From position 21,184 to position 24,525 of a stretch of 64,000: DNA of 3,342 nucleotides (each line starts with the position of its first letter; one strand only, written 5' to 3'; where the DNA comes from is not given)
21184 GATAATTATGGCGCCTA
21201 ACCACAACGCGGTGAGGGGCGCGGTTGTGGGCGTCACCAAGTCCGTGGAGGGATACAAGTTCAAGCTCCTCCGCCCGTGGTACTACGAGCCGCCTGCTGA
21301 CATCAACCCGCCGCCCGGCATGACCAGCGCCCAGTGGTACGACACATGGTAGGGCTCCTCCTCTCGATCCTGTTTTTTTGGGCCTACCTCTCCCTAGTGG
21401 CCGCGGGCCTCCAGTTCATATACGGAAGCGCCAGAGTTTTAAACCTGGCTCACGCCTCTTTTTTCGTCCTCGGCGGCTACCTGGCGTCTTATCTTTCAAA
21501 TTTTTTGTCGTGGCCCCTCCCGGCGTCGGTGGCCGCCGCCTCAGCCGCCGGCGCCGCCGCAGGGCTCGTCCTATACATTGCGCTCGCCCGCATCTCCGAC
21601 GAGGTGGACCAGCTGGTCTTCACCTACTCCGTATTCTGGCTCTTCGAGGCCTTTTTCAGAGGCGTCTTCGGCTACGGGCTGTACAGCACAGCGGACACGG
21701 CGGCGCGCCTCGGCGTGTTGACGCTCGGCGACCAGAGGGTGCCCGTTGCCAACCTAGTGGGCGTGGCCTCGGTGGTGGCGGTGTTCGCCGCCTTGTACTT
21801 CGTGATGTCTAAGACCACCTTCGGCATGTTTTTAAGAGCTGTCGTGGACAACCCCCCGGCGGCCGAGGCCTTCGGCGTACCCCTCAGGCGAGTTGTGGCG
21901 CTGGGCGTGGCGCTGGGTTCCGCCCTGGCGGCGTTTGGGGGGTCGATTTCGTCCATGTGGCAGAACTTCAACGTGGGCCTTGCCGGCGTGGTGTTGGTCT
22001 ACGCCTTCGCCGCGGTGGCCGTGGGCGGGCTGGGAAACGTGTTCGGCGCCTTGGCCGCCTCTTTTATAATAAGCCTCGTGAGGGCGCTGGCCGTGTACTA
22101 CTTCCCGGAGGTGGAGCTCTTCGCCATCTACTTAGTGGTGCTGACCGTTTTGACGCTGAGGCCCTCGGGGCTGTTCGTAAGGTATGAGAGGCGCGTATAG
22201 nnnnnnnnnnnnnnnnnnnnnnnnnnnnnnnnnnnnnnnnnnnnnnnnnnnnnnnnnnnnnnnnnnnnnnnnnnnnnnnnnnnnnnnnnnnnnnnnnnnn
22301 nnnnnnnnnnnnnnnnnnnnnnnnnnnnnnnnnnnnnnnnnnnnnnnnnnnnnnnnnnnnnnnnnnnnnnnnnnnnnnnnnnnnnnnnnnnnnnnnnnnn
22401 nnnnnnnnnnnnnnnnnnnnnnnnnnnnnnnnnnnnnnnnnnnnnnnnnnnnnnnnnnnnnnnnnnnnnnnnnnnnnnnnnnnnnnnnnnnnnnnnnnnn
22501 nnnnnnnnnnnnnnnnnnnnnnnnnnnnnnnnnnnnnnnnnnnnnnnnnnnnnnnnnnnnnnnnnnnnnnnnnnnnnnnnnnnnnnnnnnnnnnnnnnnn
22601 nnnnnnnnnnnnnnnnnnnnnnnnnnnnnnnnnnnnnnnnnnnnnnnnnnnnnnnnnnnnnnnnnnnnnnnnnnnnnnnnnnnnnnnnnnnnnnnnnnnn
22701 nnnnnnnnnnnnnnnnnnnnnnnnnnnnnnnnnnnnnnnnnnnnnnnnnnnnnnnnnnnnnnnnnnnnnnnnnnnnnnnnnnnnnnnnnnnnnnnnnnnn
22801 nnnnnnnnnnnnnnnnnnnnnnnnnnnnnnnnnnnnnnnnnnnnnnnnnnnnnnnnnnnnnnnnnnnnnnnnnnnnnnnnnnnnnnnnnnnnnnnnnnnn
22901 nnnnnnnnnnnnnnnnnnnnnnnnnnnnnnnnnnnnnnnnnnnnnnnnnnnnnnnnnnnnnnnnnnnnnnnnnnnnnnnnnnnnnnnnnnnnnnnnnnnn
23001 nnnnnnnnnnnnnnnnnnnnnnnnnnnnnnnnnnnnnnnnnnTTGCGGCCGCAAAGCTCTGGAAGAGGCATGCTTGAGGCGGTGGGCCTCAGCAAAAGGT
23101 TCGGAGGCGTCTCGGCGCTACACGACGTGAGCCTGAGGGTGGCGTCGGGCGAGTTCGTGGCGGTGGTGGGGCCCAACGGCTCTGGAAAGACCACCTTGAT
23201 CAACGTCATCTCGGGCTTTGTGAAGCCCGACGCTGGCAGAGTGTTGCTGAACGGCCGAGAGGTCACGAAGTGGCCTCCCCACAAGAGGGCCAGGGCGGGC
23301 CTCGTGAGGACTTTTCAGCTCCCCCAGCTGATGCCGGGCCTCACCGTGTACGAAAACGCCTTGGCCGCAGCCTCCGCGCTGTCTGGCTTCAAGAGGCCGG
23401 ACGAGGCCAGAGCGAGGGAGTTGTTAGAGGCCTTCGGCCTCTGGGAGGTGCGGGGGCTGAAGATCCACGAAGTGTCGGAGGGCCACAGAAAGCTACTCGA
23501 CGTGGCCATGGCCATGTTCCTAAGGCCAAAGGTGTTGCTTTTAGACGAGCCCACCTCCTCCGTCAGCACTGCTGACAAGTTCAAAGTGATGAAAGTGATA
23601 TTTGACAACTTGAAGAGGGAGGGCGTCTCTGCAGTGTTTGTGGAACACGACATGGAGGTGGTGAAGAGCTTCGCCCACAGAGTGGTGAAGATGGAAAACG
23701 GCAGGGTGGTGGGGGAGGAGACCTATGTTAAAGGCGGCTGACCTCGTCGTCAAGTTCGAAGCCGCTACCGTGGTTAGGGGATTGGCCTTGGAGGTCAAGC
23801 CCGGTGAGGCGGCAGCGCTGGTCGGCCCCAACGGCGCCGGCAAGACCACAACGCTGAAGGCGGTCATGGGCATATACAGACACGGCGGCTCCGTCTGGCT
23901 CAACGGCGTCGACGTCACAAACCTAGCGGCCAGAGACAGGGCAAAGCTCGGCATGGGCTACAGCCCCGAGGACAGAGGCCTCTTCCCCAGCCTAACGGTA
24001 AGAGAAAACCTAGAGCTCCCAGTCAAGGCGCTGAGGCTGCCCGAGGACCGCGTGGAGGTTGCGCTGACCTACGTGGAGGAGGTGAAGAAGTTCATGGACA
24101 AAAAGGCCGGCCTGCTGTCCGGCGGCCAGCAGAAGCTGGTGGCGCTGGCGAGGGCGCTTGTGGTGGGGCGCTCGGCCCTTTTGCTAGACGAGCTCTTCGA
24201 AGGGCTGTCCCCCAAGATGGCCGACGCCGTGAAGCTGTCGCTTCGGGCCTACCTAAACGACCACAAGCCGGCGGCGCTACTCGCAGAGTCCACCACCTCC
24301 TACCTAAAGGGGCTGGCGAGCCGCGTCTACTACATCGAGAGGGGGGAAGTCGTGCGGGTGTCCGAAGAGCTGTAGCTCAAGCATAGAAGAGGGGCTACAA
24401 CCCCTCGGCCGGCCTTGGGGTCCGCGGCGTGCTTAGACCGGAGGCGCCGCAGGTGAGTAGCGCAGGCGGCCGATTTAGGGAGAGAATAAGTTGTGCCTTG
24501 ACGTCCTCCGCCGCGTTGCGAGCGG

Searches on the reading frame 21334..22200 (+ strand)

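Call 38: search_protein_families(library=pfam, proteins=[window:21334-22200:+], max_evalue=0.001)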
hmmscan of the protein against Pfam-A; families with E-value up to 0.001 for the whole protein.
window:21334-22200:+ (288 aa): 1 family
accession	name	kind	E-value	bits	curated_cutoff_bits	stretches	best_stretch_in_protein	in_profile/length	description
PF02653.21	BPD_transp_2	-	1.8e-35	122.8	26.8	1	9-272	2-268/269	Branched-chain amino acid transport system / permease component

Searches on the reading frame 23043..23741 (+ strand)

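Call 38: search_protein_families(library=pfam, proteins=[window:23043-23741:+], max_evalue=0.001)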
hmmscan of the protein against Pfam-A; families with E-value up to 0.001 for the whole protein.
window:23043-23741:+ (232 aa): 6 families
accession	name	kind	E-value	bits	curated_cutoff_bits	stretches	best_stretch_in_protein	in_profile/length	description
PF00005.33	ABC_tran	-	4.3e-34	118.5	25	1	26-172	1-137/137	ABC transporter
PF13304.12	AAA_21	-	6.7e-12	46.5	27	2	138-177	232-274/304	AAA domain, putative AbiEii toxin, Type IV TA system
PF02463.25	SMC_N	-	0.00048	20.1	40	0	35-56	23-44/220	RecF/RecN/SMC N terminal domain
PF13191.12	AAA_16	-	0.00058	20.8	32.6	1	25-74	11-61/167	AAA ATPase domain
PF13476.12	AAA_23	-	0.00071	20.7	27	0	35-56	18-39/201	AAA domain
PF13555.12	AAA_29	-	0.00082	19.5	27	0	28-58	14-44/61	P-loop containing region of AAA domain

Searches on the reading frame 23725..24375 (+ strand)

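Call 54: search_protein_families(library=pfam, proteins=[window:23725-24375:+], max_evalue=0.001)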
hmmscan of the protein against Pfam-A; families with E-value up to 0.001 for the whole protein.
window:23725-24375:+ (216 aa): 4 families
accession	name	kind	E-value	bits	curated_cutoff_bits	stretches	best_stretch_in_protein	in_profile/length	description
PF00005.33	ABC_tran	-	4.8e-28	98.9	25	1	18-157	2-135/137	ABC transporter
PF13304.12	AAA_21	-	3.4e-07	31.1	27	0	30-47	2-19/304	AAA domain, putative AbiEii toxin, Type IV TA system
PF13604.12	AAA_30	-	9.3e-05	22.7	27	1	28-78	19-63/191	AAA domain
PF02463.25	SMC_N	-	0.00021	21.3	40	0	29-143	26-149/220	RecF/RecN/SMC N terminal domain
